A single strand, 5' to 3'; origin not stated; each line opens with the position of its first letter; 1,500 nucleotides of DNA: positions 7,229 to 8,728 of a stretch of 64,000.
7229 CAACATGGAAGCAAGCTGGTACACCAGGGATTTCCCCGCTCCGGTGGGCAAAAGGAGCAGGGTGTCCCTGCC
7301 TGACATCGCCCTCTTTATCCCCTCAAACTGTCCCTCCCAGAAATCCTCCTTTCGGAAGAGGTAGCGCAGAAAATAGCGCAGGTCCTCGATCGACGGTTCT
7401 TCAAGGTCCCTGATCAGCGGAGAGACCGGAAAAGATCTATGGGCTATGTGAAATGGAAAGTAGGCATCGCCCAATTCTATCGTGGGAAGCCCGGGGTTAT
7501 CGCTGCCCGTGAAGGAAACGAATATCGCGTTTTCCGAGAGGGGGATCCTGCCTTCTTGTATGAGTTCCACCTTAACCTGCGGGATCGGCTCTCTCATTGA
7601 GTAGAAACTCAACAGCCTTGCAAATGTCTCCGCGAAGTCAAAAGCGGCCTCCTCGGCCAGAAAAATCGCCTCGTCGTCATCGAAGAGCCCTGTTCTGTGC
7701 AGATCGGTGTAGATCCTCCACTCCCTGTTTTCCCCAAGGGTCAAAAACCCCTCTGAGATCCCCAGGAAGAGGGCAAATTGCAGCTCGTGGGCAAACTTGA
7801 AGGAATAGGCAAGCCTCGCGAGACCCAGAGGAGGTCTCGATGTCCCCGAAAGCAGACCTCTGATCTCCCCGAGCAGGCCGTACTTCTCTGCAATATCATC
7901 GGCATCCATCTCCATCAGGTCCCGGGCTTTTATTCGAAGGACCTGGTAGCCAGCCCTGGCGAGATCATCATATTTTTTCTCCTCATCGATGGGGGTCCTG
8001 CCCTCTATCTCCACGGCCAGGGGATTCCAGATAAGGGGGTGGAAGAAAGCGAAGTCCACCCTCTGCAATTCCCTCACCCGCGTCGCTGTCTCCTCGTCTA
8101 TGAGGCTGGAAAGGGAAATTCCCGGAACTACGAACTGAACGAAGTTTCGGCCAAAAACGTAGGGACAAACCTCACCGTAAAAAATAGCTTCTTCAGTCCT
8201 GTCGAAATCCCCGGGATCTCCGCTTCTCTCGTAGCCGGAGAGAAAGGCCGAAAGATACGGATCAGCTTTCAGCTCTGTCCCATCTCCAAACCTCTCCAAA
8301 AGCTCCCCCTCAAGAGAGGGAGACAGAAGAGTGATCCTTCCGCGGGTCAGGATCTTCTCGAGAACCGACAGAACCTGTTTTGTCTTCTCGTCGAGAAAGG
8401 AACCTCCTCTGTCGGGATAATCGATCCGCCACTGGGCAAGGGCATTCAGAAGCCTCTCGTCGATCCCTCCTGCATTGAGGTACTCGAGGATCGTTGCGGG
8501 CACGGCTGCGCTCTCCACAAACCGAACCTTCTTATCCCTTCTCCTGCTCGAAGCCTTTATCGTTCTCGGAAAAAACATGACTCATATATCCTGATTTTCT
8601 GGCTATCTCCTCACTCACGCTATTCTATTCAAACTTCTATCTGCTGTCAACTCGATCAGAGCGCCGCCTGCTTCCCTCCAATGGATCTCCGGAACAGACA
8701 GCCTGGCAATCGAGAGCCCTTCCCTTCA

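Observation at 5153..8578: RecQ-family helicase with an N-terminal Vsr/DUF559-like nuclease fold and a non-canonical C-terminus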

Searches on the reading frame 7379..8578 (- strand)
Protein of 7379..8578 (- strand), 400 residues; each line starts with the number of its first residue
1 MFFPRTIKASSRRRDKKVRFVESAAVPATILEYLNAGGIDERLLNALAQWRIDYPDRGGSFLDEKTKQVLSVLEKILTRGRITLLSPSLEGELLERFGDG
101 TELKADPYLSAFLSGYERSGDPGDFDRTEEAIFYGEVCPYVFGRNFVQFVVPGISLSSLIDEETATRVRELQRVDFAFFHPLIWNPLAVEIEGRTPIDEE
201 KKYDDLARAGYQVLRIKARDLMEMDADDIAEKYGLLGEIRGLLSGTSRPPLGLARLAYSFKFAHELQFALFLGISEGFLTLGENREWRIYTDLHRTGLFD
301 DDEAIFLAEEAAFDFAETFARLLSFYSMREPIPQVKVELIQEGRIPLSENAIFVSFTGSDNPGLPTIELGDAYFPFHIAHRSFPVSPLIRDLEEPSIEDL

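Call 33: predict_structure(alignment_id=A2)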
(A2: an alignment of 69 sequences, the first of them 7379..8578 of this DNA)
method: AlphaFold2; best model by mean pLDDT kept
length: 400 residues; sequences in the alignment: 69
mean_pLDDT: 89.9   pTM: 0.92
mean pLDDT of the five models: 89.9, 89.8, 89.6, 88.9, 88.8
residues with pLDDT >= 90: 262; 70-90: 120; 50-70: 17; < 50: 1
segments of 3 or more residues with pLDDT < 50: none
pLDDT, mean of each block of 10 residues (from residue 1): 84 90 96 88 95 86 90 94 96 91 88 89 87 94 92 92 62 91 92 69 90 94 95 94 87 96 98 94 88 96 98 96 88 92 81 94 92 93 82 83
secondary structure, 60 per line:
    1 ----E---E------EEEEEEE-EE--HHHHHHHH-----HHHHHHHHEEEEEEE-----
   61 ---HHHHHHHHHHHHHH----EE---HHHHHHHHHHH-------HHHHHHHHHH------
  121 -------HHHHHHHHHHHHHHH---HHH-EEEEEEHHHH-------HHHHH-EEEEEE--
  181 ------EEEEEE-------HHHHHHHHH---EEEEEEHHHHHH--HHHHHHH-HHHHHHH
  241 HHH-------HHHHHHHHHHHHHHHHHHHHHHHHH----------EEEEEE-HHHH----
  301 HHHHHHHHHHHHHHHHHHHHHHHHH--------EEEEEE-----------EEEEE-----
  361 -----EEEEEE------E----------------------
elements in order: E16-22 H28-35 H41-48 E49-55 H64-77 H87-97 H105-114 H128-142 E150-155 H156-159 H167-171 E173-178 E187-192 H200-208 E212-217 H218-223 H226-232 H234-243 H251-275 E286-291 H293-296 H301-325 E334-339 E351-355 E366-371

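Call 37: search_protein_families(library=padloc, proteins=[window:7379-8578:-], max_evalue=1)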
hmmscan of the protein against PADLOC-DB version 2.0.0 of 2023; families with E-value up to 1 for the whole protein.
window:7379-8578:- (400 aa): 0 families

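Call 75: fold_search(model_id=the predicted structure, library=pdb)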
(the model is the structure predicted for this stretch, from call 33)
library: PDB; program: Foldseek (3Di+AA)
matches with E <= 10: 396; with E <= 0.001: 0
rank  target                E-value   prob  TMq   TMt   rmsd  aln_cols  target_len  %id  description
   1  8xep_A                1.9e-02  0.08  0.11  0.12  20.6       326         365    8  Crystal structure of a Legionella pneumophila type IV effector in complex with ubiquitin (released 2024-05-01)
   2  8xep_D                2.1e-02  0.08  0.11  0.11  20.4       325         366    7  Crystal structure of a Legionella pneumophila type IV effector in complex with ubiquitin (released 2024-05-01)
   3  3hrl                  2.8e-02  0.99  0.18  0.67   5.7       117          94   18  Crystal structure of a putative endonuclease-like protein (ngo0050) from neisseria gonorrhoeae (released 2009-06-30)
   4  8dmr                  5.5e-02  0.07  0.12  0.12  20.7       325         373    9  Legionella macrodomain effector MavL R370A in complex with ADP-ribose (released 2023-07-12)
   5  1xmx                  1.1e-01  0.12  0.15  0.16  20.1       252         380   14  Crystal structure of protein VC1899 from Vibrio cholerae (released 2004-11-16)
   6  3r3p_B                1.2e-01  0.75  0.13  0.43   4.1        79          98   20  Homing Endonuclease I-Bth0305I Catalytic Domain (released 2011-10-05)
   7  8dmp_B                1.2e-01  0.04  0.11  0.11  20.6       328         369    8  Crystal structure of Legionella pneumophila macrodomain effector MavL (released 2023-07-12)
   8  8tbs_F                1.3e-01  0.07  0.11  0.09  17.0       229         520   10  Structure of human erythrocyte pyruvate kinase in complex with an allosteric activator AG-946 (released 2023-12-27)
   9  8ipw_A                1.3e-01  0.06  0.12  0.13  20.7       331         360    8  The sturecture of Legionella effector protein MavL with ADPR (released 2024-03-20)
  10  8dmp_G                1.3e-01  0.05  0.11  0.12  20.8       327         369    7  Crystal structure of Legionella pneumophila macrodomain effector MavL (released 2023-07-12)
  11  8dmp_C                1.4e-01  0.04  0.11  0.11  20.6       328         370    7  Crystal structure of Legionella pneumophila macrodomain effector MavL (released 2023-07-12)
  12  8tbs_G                1.7e-01  0.06  0.11  0.09  17.4       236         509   10  Structure of human erythrocyte pyruvate kinase in complex with an allosteric activator AG-946 (released 2023-12-27)
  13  8dmp_E                1.8e-01  0.04  0.11  0.12  20.9       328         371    7  Crystal structure of Legionella pneumophila macrodomain effector MavL (released 2023-07-12)
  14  8dmq_A                2.0e-01  0.04  0.12  0.12  21.7       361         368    8  Crystal structure of Legionella pneumophila macrodomain MavL in complex with ubiquitin vinyl methyl ester (released 2023-07-12)
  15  9lj9_A                2.1e-01  0.07  0.10  0.10  14.2       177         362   11  Crystal structure of a bifunctional 3-hexulose-6-phosphate synthase/6-phospho-3-hexuloisomerase (released 2025-10-01)
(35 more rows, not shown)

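Call 100: search_protein_families(library=phrogs, proteins=[window:7379-8578:-], max_evalue=0.001)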
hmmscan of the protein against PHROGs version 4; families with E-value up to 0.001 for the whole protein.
window:7379-8578:- (400 aa): 0 families

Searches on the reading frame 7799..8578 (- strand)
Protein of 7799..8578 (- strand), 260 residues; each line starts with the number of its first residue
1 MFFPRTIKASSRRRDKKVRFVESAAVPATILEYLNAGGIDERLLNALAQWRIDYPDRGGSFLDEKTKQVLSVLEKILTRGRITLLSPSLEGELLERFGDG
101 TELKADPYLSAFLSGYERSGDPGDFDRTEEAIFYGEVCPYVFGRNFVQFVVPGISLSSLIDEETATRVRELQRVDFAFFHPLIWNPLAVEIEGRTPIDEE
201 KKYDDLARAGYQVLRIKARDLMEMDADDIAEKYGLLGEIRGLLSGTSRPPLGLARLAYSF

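Call 9: search_protein_families(library=pfam, proteins=[window:7799-8578:-], max_evalue=10)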
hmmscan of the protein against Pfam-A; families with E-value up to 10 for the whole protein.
seq(260 aa): 1 family
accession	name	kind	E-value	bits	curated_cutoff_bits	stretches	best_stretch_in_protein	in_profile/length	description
PF22106.1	NGO1945_C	-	0.1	13.5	27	1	12-49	33-71/93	NGO1945 C-terminal domain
